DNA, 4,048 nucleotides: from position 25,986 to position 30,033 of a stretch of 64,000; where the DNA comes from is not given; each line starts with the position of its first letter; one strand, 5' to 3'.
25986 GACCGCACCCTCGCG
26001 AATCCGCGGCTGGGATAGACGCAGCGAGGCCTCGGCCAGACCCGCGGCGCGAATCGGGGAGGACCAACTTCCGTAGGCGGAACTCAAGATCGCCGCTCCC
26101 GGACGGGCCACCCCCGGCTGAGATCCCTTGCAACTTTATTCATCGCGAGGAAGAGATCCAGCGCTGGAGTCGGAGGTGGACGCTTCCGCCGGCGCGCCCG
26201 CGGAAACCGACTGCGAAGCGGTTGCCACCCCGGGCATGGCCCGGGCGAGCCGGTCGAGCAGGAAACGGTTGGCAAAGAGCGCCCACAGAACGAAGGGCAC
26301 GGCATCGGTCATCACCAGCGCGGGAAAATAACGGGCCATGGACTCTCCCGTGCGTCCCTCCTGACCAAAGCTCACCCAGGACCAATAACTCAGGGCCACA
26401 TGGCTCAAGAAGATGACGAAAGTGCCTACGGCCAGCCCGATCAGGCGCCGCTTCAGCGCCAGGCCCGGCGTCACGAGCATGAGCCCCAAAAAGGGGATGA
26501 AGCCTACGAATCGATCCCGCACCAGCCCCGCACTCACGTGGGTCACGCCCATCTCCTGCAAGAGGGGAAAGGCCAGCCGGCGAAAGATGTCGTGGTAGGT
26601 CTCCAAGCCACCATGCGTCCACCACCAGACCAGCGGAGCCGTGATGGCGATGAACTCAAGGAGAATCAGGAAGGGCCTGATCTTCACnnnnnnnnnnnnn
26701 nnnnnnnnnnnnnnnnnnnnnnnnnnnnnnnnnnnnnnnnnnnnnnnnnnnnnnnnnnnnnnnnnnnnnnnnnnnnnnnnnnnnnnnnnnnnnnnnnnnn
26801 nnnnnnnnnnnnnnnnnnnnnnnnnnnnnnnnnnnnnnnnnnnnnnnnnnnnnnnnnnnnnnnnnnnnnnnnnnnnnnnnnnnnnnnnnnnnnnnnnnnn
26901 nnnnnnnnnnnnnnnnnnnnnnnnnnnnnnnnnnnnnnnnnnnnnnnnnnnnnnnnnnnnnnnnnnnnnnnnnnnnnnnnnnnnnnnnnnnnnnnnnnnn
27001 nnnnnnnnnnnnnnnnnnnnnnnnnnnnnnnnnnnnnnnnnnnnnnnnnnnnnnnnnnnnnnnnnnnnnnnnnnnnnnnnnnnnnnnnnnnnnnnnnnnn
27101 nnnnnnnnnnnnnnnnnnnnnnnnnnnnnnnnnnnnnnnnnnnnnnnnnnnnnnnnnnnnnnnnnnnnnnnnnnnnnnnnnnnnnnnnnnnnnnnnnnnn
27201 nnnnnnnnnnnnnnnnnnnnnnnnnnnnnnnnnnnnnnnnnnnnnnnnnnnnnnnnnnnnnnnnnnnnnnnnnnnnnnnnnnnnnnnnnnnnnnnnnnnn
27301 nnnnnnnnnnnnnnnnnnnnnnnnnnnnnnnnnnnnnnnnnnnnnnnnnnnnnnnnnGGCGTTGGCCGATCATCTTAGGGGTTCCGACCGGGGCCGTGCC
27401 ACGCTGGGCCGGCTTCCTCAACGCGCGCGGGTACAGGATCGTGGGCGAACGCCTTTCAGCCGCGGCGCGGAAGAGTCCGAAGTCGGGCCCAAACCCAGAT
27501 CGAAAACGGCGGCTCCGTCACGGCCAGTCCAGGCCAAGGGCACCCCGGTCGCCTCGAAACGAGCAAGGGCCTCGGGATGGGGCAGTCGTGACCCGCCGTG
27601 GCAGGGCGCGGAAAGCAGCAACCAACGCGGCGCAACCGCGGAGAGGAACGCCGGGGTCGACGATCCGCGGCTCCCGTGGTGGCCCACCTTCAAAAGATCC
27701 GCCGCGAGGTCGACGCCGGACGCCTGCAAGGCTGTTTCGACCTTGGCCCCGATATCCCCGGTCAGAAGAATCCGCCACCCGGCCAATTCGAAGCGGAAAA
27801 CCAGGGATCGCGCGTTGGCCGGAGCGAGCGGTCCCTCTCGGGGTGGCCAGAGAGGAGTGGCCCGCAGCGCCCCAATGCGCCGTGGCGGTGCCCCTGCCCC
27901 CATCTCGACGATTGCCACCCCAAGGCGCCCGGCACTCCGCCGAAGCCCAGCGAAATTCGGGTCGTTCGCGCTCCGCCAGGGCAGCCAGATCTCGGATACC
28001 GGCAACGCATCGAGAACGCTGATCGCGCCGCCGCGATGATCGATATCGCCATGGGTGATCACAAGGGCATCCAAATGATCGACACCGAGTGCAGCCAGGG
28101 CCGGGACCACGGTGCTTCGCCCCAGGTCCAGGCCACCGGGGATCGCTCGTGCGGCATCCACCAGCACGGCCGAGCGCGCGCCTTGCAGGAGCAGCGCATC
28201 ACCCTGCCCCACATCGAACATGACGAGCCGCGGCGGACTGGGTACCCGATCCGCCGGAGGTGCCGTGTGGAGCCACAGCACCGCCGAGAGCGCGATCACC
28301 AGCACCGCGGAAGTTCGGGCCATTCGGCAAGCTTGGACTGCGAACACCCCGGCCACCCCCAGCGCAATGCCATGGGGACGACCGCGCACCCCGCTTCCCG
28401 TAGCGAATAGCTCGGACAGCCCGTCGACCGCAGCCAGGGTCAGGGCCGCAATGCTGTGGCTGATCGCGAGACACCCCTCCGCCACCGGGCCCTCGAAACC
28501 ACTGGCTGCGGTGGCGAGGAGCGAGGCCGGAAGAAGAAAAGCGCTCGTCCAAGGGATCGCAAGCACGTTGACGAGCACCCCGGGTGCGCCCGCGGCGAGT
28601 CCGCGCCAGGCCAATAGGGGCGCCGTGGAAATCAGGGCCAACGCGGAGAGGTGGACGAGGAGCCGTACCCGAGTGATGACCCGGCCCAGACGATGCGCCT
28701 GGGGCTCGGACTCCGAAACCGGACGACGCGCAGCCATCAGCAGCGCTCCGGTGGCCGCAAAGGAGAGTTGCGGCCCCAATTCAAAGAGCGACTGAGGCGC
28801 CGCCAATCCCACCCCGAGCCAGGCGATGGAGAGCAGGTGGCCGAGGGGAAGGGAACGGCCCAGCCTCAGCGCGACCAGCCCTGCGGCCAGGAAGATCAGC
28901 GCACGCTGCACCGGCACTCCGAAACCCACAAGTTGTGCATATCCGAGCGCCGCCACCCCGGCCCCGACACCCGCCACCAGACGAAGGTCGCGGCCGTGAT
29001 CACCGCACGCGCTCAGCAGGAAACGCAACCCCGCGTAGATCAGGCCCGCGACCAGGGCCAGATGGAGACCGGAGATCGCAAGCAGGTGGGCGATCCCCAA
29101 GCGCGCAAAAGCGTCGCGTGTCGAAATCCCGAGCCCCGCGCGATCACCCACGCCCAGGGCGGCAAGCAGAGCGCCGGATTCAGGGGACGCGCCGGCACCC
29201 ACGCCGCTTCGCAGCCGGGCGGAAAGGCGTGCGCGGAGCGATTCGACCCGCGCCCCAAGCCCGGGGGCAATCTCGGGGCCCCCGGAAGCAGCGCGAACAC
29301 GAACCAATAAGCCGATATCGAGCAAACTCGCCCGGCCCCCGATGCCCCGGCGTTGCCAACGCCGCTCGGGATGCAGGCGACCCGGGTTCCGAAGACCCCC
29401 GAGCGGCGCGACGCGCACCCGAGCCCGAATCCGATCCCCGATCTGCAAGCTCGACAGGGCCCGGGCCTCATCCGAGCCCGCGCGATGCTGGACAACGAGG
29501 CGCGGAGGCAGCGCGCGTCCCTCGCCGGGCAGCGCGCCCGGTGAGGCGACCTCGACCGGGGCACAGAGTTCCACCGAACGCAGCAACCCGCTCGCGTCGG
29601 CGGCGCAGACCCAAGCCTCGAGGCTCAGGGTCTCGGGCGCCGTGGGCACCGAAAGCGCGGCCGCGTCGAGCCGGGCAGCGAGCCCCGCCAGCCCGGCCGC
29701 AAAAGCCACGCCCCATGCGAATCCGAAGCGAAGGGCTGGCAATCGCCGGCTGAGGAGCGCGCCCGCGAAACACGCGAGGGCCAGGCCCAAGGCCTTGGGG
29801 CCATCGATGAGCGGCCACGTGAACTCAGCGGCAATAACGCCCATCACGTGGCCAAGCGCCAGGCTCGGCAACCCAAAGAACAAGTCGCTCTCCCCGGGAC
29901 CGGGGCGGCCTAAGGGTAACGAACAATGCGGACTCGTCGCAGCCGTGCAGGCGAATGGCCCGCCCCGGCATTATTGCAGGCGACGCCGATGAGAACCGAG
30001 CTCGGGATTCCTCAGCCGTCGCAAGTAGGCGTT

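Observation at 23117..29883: comEC-exosortase-membrane partner-S9 peptidase-metalloprotease string with no visible sorting-signal substrate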

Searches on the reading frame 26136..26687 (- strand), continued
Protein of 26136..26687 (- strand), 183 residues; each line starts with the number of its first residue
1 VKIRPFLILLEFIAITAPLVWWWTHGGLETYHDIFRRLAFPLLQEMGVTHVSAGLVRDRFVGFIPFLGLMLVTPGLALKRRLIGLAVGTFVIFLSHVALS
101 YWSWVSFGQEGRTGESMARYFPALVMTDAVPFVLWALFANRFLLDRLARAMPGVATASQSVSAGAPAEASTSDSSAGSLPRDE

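Call 56: search_protein_families(library=ncbifam, proteins=[P0306, P0308, P0313, P0329, P0324, P0318, P0304, P0339, P0349, P0353], max_evalue=0.1)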
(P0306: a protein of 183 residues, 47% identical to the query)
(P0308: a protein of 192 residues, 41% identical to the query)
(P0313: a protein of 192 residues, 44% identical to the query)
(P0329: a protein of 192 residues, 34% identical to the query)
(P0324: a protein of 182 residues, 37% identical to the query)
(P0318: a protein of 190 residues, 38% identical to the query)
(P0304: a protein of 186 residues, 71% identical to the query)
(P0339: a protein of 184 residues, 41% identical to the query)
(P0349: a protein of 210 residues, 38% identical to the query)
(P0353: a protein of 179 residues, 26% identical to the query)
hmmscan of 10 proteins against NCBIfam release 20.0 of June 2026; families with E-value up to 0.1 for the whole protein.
P0306 (183 aa): 1 family
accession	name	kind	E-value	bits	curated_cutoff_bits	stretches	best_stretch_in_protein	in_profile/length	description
NF041730.1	XrtH_assoc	equivalog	0.0037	17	35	1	13-132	4-131/184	exosortase H-associated membrane protein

P0308 (192 aa): 2 families
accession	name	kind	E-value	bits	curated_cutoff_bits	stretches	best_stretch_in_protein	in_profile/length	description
NF041730.1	XrtH_assoc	equivalog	0.0027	17.4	35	1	13-123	4-121/184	exosortase H-associated membrane protein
NF050100.1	SepX_GlpR_3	exception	0.099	12.5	150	0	11-55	109-151/209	divisome protein SepX/GlpR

P0313 (192 aa): 1 family
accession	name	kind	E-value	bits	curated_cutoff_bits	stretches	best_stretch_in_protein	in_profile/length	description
NF050100.1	SepX_GlpR_3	exception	0.02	14.8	150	1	13-53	111-149/209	divisome protein SepX/GlpR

P0329 (192 aa): 2 families
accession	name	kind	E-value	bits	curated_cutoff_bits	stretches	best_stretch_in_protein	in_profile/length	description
NF041730.1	XrtH_assoc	equivalog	1.4e-05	24.9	35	1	12-138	3-129/184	exosortase H-associated membrane protein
TIGR03717.1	R_switched_YjbE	subfamily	0.032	14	134.8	1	103-157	18-72/176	YjbE family putative metal transport protein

P0324 (182 aa): 1 family
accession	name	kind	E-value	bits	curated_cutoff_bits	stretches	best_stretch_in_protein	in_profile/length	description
NF041730.1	XrtH_assoc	equivalog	2.5e-06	27.4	35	1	13-132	4-131/184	exosortase H-associated membrane protein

P0318 (190 aa): 1 family
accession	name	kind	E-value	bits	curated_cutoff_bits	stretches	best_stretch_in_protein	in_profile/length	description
NF041730.1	XrtH_assoc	equivalog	3e-06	27.1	35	1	14-122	5-120/184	exosortase H-associated membrane protein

P0304 (186 aa): 2 families
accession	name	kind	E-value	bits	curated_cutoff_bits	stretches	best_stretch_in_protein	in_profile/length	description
NF041730.1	XrtH_assoc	equivalog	4.3e-08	33.1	35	1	11-125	2-123/184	exosortase H-associated membrane protein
TIGR01109.1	Na_pump_decarbB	subfamily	0.016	14.3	190.6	1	22-82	198-259/354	sodium ion-translocating decarboxylase subunit beta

P0339 (184 aa): 0 families

P0349 (210 aa): 0 families

P0353 (179 aa): 1 family
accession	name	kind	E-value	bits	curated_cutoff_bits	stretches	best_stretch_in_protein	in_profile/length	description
NF041730.1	XrtH_assoc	equivalog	0.00031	20.5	35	1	6-174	3-183/184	exosortase H-associated membrane protein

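Call 60: fold_search(model_id=the predicted structure, library=pdb)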
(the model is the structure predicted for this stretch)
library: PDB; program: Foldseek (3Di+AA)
matches with E <= 10: 109; with E <= 0.001: 0
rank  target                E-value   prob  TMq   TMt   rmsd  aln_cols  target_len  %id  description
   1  3plt_A                5.8e-01  0.09  0.15  0.13  26.0       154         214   14  Crystal structure of Lsp1 from Saccharomyces cerevisiae (released 2011-06-22)
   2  3plt_B                7.9e-01  0.10  0.16  0.14  26.5       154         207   14  Crystal structure of Lsp1 from Saccharomyces cerevisiae (released 2011-06-22)
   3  6a4w_A                2.0e+00  0.14  0.24  0.23   9.8       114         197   22  AcrR from Mycobacterium tuberculosis (released 2019-06-26)
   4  9g0u                  2.2e+00  0.11  0.23  0.27  11.7       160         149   13  Human LTC4 synthase in complex with AZD9898 (released 2025-02-26)
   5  4i1q_A                2.2e+00  0.08  0.19  0.17  28.2       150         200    9  Crystal Structure of hBRAP1 N-BAR domain (released 2013-02-06)
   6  1i4d_A                2.2e+00  0.06  0.16  0.15  26.5       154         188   16  CRYSTAL STRUCTURE ANALYSIS OF RAC1-GDP COMPLEXED WITH ARFAPTIN (P21) (released 2001-05-16)
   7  8rtd_H                2.4e+00  0.09  0.21  0.18  17.5       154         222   11  Stalk-Arches-IMC structure from the fully-assembled R388 type IV secretion system determined by cryo-EM. (released 2024-06-19)
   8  3ze5_C                2.7e+00  0.35  0.30  0.46   4.3        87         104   10  Crystal structure of the integral membrane diacylglycerol kinase - delta4 (released 2013-05-22)
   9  7uw9_g                2.8e+00  0.25  0.34  0.39   9.3       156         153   12  Citrus V-ATPase State 1, H in contact with subunit a (released 2022-07-06)
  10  2rf7_A                2.8e+00  0.20  0.25  0.13  12.3       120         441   11  Crystal structure of the escherichia coli nrfa mutant Q263E (released 2008-03-25)
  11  4i1q_B                2.8e+00  0.05  0.16  0.15  29.0       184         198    9  Crystal Structure of hBRAP1 N-BAR domain (released 2013-02-06)
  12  1i4l_A                3.0e+00  0.05  0.16  0.16  27.5       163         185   16  CRYSTAL STRUCTURE ANALYSIS OF RAC1-GDP IN COMPLEX WITH ARFAPTIN (P41) (released 2001-05-16)
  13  4uxz_B                3.1e+00  0.35  0.31  0.49   4.2        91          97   12  Structure of delta7-DgkA-syn in 7.9 MAG to 2.18 angstrom resolution (released 2015-09-30)
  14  5dwk_C                3.3e+00  0.38  0.32  0.48   4.0        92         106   11  Diacylglycerol Kinase solved by multi crystal multi orientation native SAD (released 2016-03-23)
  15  4u9l_A                3.3e+00  0.03  0.13  0.14  16.4       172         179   13  Structure of a membrane protein (released 2014-12-03)
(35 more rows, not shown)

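Call 79: search_protein_families(library=ncbifam, alignment_id=A4, max_evalue=0.01)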
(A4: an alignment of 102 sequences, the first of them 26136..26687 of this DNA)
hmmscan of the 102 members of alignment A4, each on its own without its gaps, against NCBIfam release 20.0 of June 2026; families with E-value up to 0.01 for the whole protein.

A. member 1, window:26136-26687:- (183 aa): 0 families

B. families by the number of members that match (of 102 scanned): 3 families
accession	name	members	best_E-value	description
NF041730.1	XrtH_assoc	11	4.3e-08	exosortase H-associated membrane protein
NF045683.1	MerT_CopZ_Se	1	0.00051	MerT/CopZ fusion-like heavy metal transport selenoprotein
NF033505.2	paceosortase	1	0.0097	pacearchaeosortase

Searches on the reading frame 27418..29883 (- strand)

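Call 3: search_protein_families(library=ncbifam, proteins=[window:27418-29883:-], max_evalue=0.01)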
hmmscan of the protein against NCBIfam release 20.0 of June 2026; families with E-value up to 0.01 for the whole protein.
window:27418-29883:- (821 aa): 7 families
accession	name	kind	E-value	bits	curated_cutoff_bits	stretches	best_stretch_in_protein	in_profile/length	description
TIGR00361.1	ComEC_Rec2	equivalog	5e-63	213.3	190.05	1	213-784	109-657/663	DNA internalization-related competence protein ComEC/Rec2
NF008580.0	PRK11539.1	equivalog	4.8e-42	144.2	969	1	237-787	200-719/758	ComEC family protein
TIGR00360.1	ComEC_N-term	subfamily_domain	7.5e-17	62.1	36.5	1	264-452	1-170/171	ComEC/Rec2-related protein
NF041809.1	Avs1a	equivalog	8e-12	44.6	420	2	688-772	250-335/387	AVAST type 1 anti-phage system MBL fold metallo-hydrolase Avs1a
NF049846.1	blaAHM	exception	3.3e-07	29.5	590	1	556-632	68-138/304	AHM family subclass B3-like metallo-beta-lactamase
NF045979.1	ComEC_MAG0480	equivalog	8.7e-06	24.7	150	1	258-384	216-335/461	MAG0480 family ComEC-like protein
TIGR03675.1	arCOG00543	equivalog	0.0026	16.1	580.2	1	558-618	186-243/631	beta-CASP ribonuclease aCPSF1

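Call 4: search_protein_families(library=pfam, proteins=[window:27418-29883:-], max_evalue=0.01)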
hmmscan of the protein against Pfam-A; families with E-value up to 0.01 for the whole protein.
window:27418-29883:- (821 aa): 4 families
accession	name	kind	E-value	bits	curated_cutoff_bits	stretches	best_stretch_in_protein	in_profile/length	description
PF03772.21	Competence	-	1.1e-39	136.9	23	1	244-514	2-259/270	Competence protein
PF00753.33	Lactamase_B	-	4.3e-11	43.5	22.7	1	557-752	2-187/196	Metallo-beta-lactamase superfamily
PF13567.11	DUF4131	-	0.00058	20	31.6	1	33-187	11-159/165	Domain of unknown function (DUF4131)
PF12706.13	Lactamase_B_2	-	0.0014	18.7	27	1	593-725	20-158/200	Beta-lactamase superfamily domain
